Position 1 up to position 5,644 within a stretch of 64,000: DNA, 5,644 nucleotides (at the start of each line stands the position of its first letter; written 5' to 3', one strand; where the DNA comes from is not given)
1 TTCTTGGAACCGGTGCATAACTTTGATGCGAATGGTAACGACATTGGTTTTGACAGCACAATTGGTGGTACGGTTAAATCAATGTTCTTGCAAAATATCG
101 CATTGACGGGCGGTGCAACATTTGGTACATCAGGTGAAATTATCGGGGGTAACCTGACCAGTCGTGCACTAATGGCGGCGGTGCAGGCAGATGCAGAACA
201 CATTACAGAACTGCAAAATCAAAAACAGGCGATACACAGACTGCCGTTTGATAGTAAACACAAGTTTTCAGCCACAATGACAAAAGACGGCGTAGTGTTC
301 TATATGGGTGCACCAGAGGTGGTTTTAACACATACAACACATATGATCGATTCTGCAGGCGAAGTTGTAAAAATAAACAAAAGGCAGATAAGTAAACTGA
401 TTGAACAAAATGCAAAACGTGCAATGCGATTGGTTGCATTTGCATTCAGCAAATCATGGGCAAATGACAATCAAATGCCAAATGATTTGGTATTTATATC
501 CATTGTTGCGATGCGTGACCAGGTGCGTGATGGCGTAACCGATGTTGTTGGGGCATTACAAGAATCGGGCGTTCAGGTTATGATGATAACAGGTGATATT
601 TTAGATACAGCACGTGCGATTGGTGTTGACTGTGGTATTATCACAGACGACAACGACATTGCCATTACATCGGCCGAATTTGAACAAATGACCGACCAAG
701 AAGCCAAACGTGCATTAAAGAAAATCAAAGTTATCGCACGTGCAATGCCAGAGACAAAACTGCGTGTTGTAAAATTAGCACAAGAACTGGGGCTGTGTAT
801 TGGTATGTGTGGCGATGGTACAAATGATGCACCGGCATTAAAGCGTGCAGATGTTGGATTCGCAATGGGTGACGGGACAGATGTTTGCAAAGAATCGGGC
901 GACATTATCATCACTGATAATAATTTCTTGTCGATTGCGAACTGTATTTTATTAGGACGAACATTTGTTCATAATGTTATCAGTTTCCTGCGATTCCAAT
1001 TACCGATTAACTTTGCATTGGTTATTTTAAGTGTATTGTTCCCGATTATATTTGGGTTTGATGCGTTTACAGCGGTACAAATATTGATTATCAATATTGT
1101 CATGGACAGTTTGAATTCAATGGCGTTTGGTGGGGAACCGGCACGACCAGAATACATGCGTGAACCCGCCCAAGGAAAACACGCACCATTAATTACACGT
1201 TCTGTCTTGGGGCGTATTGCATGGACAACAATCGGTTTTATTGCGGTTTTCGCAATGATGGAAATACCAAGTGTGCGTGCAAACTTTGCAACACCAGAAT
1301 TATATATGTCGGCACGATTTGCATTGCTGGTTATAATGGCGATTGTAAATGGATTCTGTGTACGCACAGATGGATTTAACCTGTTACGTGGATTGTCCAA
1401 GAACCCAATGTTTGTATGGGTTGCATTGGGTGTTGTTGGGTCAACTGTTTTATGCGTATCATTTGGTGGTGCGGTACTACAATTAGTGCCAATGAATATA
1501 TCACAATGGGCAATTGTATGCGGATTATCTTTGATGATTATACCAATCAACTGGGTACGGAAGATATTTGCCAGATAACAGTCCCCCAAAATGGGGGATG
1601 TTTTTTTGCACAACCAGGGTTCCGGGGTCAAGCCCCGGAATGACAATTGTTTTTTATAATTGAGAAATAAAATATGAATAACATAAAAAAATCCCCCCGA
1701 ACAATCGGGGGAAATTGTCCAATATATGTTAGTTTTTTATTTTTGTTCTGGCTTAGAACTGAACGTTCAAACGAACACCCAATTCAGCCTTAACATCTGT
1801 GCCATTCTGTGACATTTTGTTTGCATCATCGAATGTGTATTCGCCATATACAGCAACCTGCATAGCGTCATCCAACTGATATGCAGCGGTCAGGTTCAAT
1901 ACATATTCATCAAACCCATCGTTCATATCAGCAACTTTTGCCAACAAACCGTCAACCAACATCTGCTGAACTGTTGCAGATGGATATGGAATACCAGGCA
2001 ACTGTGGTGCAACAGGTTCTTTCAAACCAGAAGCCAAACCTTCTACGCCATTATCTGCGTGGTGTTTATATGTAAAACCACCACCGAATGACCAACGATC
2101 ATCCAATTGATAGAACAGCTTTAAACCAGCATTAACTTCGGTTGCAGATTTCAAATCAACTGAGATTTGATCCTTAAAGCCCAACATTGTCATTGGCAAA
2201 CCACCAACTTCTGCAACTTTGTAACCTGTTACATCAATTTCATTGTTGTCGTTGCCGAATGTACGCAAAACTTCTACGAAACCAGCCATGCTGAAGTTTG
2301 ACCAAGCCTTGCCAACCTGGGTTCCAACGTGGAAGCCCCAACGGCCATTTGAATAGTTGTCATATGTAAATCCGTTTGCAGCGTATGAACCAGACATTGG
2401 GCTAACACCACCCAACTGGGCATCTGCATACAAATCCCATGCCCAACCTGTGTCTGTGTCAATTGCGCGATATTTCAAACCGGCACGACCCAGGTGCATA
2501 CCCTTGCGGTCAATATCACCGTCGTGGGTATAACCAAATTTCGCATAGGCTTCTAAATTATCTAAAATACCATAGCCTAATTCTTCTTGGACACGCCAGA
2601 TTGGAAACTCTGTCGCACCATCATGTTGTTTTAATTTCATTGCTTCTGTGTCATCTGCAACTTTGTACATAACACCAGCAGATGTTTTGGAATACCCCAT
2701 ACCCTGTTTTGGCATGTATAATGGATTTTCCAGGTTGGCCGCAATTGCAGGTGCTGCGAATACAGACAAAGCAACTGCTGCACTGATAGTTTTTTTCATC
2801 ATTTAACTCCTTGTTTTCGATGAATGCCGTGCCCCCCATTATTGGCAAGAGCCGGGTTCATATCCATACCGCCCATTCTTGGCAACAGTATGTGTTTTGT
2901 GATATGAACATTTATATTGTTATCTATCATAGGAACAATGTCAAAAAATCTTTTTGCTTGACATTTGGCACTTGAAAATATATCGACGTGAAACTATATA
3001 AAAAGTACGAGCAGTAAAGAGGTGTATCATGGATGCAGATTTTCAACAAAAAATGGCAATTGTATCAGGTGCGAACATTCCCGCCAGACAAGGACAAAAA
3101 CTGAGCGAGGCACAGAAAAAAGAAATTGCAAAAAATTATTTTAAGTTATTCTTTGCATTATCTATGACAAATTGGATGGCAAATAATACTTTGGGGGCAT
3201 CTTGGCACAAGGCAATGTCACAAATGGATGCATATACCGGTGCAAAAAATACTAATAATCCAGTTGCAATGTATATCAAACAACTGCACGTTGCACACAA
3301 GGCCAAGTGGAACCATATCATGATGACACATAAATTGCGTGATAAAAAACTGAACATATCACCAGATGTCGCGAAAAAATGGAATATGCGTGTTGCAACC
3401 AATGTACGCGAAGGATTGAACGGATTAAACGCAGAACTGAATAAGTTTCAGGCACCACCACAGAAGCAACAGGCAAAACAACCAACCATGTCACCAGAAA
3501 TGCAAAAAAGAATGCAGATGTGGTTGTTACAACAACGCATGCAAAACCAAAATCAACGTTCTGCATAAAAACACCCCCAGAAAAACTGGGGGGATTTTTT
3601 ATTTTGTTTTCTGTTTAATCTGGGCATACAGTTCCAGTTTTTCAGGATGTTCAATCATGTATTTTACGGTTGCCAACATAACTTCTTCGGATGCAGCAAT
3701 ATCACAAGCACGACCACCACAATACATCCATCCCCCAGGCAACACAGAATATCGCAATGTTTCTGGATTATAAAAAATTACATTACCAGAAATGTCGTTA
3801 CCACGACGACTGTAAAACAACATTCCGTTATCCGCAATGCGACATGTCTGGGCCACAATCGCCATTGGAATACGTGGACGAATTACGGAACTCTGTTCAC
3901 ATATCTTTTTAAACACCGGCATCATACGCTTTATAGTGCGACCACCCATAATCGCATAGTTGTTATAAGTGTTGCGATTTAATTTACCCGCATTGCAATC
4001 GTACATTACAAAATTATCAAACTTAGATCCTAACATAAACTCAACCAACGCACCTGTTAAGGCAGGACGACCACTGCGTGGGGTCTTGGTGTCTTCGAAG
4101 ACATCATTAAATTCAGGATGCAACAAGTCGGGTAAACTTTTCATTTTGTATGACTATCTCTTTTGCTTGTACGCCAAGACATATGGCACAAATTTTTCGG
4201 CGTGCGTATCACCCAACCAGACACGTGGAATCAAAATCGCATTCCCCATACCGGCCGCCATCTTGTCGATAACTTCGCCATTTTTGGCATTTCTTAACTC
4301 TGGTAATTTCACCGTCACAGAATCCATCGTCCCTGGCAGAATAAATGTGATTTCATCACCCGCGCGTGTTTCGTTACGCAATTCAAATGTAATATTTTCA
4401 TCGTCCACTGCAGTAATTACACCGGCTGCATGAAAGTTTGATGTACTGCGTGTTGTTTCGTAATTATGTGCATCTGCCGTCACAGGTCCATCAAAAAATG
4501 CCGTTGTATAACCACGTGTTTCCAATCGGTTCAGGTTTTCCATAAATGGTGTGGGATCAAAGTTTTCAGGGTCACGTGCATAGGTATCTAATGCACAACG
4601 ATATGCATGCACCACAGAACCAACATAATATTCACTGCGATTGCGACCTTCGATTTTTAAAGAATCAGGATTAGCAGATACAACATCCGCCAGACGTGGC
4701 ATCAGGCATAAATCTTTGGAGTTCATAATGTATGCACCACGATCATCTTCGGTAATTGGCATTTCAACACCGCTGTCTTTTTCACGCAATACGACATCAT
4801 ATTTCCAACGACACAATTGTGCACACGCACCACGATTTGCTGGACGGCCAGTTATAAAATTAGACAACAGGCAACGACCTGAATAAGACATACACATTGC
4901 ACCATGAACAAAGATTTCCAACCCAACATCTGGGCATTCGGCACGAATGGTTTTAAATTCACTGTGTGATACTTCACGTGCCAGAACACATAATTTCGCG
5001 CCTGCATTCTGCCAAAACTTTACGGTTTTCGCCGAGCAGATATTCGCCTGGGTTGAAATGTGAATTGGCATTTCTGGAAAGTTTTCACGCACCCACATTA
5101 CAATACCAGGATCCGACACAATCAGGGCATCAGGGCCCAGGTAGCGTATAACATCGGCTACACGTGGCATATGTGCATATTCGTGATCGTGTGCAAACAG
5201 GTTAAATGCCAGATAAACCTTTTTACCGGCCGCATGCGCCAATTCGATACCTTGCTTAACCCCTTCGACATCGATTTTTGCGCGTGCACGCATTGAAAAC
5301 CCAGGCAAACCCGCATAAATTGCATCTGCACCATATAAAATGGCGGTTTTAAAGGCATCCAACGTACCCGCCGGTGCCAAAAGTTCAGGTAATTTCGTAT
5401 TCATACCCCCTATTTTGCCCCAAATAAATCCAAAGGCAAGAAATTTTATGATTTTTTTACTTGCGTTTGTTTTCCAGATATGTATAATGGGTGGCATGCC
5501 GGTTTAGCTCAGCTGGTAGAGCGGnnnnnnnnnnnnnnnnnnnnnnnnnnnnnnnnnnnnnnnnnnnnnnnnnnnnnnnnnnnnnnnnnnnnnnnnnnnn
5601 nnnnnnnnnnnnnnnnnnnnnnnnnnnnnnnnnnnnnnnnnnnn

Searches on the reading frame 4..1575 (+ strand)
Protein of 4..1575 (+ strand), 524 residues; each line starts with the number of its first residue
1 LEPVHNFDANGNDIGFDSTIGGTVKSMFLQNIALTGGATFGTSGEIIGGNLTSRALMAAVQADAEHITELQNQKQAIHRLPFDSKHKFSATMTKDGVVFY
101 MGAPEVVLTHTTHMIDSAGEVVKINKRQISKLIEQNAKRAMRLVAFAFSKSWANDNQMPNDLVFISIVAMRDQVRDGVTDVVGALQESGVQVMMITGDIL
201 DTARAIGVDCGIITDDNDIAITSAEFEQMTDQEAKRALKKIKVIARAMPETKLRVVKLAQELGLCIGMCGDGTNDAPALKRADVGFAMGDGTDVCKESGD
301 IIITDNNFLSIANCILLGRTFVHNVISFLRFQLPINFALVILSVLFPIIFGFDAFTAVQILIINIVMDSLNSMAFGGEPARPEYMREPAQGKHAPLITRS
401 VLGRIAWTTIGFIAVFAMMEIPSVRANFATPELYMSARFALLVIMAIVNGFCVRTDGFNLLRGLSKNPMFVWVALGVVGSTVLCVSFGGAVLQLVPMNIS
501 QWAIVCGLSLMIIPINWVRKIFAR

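Call 97: search_protein_families(library=pfam, proteins=[window:4-1575:+], max_evalue=0.00001)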
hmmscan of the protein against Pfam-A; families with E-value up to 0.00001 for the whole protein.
window:4-1575:+ (524 aa): 4 families
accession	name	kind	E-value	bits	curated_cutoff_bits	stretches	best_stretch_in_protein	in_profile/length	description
PF00689.26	Cation_ATPase_C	-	2.1e-28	99.7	27.3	1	354-522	3-175/175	Cation transporting ATPase, C-terminus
PF00702.32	Hydrolase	-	4.7e-11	43.9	26.4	1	144-283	76-191/191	haloacid dehalogenase-like hydrolase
PF13246.12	Cation_ATPase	-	3.6e-07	30.5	21.7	1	45-114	17-91/91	Cation transport ATPase (P-type)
PF08282.18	Hydrolase_3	-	3.4e-06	27.4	20.9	0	269-315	209-255/255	haloacid dehalogenase-like hydrolase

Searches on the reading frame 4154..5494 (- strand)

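Call 97: search_protein_families(library=pfam, proteins=[window:4154-5494:-], max_evalue=0.00001)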
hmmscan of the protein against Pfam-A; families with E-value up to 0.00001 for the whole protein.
window:4154-5494:- (446 aa): 2 families
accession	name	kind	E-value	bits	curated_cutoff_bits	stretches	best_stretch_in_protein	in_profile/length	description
PF01136.24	Peptidase_U32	-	1.5e-81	273.6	22.4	1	112-336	7-229/233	Peptidase family U32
PF16325.11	Peptidase_U32_C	-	2.2e-06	28.2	28.2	1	355-412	4-61/83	Peptidase family U32 C-terminal domain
